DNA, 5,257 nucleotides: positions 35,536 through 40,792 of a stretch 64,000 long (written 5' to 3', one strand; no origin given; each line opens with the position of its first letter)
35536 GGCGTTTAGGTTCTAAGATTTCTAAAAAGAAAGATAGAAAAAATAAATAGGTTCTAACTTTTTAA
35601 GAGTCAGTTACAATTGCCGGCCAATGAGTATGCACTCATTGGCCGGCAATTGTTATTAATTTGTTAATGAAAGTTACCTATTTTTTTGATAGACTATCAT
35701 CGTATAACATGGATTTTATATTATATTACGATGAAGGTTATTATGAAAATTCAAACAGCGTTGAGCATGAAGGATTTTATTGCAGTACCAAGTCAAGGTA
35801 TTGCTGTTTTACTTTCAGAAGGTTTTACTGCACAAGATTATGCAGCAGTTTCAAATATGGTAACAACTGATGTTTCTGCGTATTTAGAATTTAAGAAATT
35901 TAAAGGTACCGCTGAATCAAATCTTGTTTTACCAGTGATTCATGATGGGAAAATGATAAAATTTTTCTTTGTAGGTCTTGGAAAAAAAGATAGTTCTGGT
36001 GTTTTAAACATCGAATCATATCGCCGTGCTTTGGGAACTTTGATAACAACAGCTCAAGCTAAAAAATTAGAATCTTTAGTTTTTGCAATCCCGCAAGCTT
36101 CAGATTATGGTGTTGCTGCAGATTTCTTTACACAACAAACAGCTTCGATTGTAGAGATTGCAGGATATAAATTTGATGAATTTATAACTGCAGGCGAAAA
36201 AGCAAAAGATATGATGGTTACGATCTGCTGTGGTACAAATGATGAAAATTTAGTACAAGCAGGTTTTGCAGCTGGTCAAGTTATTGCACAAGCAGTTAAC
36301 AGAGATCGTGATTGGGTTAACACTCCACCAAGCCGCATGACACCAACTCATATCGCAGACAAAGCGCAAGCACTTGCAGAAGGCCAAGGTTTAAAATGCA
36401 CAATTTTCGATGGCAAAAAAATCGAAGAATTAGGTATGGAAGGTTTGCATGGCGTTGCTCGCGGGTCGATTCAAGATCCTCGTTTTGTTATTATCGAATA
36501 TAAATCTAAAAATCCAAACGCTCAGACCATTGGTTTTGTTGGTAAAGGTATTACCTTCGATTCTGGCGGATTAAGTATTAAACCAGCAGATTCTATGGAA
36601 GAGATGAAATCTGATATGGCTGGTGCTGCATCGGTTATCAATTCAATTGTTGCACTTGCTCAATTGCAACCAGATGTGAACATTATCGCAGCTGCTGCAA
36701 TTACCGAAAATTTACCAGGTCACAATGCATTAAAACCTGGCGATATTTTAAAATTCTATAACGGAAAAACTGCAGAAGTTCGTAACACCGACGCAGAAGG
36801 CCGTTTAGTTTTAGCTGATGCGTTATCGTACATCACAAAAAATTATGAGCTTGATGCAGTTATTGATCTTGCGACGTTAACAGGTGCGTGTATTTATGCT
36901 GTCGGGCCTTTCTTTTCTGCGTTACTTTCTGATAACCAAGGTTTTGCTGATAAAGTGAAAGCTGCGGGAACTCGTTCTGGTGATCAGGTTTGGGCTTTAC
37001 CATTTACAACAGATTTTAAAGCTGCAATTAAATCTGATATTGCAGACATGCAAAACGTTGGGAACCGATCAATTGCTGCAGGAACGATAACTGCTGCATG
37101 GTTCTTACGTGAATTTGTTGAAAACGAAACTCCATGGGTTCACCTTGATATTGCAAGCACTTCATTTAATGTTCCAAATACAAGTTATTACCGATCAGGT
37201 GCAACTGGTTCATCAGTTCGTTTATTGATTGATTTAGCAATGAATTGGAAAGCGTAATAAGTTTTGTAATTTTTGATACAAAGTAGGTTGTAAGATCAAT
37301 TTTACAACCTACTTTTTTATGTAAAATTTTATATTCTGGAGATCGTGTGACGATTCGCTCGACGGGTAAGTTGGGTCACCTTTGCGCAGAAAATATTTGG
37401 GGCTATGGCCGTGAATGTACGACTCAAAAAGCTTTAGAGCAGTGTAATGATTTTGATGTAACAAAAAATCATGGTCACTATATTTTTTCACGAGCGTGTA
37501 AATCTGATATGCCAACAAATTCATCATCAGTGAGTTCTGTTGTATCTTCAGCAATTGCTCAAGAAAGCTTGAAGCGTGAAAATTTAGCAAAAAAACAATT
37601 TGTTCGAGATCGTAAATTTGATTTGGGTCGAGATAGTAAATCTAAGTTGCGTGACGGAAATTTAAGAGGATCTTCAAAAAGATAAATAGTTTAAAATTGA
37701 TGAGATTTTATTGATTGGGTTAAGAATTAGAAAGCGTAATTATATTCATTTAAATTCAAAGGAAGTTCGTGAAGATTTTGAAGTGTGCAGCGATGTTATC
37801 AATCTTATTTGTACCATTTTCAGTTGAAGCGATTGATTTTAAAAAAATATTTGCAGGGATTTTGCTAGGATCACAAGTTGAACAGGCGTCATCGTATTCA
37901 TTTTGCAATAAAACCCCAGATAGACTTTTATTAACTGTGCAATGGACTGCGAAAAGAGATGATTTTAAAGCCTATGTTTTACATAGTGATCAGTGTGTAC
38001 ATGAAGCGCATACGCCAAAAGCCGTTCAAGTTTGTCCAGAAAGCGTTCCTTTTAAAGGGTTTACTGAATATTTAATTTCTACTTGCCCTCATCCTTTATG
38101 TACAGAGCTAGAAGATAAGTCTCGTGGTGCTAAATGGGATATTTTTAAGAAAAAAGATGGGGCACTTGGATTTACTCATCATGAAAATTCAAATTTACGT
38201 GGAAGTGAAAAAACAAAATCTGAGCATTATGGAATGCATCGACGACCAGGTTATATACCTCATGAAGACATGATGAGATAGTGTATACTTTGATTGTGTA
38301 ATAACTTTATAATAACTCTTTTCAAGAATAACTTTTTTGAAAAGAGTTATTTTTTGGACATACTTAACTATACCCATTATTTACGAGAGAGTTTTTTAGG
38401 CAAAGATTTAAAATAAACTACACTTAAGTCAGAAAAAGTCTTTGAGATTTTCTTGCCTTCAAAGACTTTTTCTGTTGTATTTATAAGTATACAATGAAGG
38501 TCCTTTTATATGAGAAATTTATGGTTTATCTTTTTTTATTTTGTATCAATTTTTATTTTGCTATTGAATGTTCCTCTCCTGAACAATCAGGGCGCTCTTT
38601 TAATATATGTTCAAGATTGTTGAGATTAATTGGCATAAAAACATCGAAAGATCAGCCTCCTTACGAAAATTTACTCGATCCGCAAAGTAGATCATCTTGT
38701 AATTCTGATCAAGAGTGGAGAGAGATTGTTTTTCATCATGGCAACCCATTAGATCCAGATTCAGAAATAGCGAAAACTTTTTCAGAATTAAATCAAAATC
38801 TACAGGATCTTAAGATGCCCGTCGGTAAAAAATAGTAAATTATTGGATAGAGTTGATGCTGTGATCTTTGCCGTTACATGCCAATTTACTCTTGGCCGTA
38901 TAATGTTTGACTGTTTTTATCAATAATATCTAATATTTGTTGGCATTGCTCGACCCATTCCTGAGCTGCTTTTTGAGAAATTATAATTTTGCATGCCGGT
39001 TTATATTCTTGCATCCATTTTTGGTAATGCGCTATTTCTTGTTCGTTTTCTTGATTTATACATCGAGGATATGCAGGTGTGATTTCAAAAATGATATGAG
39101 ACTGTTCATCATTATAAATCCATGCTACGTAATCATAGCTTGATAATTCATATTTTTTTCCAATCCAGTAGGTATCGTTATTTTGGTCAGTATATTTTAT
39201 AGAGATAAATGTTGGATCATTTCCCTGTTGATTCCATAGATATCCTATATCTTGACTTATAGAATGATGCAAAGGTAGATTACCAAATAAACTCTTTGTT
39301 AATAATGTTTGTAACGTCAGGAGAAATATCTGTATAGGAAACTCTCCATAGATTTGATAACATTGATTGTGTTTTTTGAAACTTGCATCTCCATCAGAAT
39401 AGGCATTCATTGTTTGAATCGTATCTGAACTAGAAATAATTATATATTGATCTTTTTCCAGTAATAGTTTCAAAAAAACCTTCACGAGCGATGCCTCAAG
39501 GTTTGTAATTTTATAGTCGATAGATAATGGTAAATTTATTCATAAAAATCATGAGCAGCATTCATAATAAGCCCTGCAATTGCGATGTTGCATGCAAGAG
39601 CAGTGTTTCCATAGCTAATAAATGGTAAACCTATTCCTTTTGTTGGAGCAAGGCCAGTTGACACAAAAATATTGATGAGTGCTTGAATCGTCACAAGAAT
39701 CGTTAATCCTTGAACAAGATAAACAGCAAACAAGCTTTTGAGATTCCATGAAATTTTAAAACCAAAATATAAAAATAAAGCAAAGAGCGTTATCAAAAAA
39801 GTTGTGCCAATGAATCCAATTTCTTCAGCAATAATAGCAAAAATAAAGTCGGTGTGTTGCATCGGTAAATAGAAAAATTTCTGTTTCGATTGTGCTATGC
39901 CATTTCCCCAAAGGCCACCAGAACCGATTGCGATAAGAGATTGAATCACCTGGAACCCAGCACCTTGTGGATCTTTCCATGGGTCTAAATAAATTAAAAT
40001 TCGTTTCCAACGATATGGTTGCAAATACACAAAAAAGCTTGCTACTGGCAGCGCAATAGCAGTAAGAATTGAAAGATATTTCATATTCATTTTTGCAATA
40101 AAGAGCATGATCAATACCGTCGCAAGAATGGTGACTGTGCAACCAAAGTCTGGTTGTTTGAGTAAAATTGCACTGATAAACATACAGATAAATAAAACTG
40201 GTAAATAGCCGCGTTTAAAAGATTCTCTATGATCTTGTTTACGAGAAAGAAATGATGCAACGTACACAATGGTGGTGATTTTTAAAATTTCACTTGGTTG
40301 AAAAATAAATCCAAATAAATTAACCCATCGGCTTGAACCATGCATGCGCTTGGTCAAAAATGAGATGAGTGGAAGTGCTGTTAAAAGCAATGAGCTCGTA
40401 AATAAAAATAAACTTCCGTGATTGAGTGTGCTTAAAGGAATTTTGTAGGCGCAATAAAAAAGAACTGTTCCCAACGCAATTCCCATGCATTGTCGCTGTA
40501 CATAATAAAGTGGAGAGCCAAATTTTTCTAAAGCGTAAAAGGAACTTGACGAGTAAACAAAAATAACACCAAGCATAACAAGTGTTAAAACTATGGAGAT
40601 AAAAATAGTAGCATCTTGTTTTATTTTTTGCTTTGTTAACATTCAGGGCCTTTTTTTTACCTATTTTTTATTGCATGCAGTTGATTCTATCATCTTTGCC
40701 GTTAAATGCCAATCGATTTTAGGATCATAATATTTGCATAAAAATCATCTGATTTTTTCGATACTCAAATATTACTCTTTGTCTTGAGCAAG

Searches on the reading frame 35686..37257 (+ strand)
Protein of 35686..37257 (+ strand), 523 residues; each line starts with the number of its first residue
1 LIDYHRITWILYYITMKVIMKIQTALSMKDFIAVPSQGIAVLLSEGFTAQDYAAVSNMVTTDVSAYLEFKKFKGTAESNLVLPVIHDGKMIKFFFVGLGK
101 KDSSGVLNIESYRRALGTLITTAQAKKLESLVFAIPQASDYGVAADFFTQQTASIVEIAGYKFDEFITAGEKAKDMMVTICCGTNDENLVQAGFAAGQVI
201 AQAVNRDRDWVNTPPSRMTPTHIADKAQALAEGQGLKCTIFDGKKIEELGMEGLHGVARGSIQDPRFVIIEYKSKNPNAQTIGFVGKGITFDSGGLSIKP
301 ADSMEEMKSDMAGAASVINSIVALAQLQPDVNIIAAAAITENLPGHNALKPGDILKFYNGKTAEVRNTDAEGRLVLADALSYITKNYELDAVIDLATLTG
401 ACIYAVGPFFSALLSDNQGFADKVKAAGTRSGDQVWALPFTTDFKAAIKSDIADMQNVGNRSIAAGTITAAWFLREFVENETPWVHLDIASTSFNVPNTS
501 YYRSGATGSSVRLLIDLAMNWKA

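Call 7: search_protein_families(library=pfam, proteins=[window:35686-37257:+], max_evalue=0.01)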
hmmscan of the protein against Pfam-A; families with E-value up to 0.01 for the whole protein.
window:35686-37257:+ (523 aa): 2 families
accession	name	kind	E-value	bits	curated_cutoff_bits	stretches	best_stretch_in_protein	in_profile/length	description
PF00883.26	Peptidase_M17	-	8.1e-117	390.4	25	1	208-515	4-310/310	Cytosol aminopeptidase family, catalytic domain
PF02789.23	Peptidase_M17_N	-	8.3e-12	45.6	23.4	1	51-166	12-125/129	Cytosol aminopeptidase family, N-terminal domain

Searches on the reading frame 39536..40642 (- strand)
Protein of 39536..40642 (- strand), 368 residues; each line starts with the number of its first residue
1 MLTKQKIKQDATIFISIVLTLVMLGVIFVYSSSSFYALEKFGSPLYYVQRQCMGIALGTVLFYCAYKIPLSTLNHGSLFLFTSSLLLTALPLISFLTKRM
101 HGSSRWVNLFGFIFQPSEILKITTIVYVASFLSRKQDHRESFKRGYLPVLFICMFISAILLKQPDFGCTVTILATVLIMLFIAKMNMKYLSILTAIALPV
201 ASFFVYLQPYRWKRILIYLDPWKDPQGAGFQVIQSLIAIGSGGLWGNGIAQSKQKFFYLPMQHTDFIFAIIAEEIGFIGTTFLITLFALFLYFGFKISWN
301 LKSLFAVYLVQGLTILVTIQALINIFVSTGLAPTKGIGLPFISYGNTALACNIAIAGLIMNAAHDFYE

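Call 7: search_protein_families(library=pfam, proteins=[window:39536-40642:-], max_evalue=0.01)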
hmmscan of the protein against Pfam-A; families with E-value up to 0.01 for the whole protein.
window:39536-40642:- (368 aa): 1 family
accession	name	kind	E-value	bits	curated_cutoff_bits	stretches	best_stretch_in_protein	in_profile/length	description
PF01098.24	FTSW_RODA_SPOVE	-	4.2e-98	329.1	26.4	1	14-365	4-353/356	Cell cycle protein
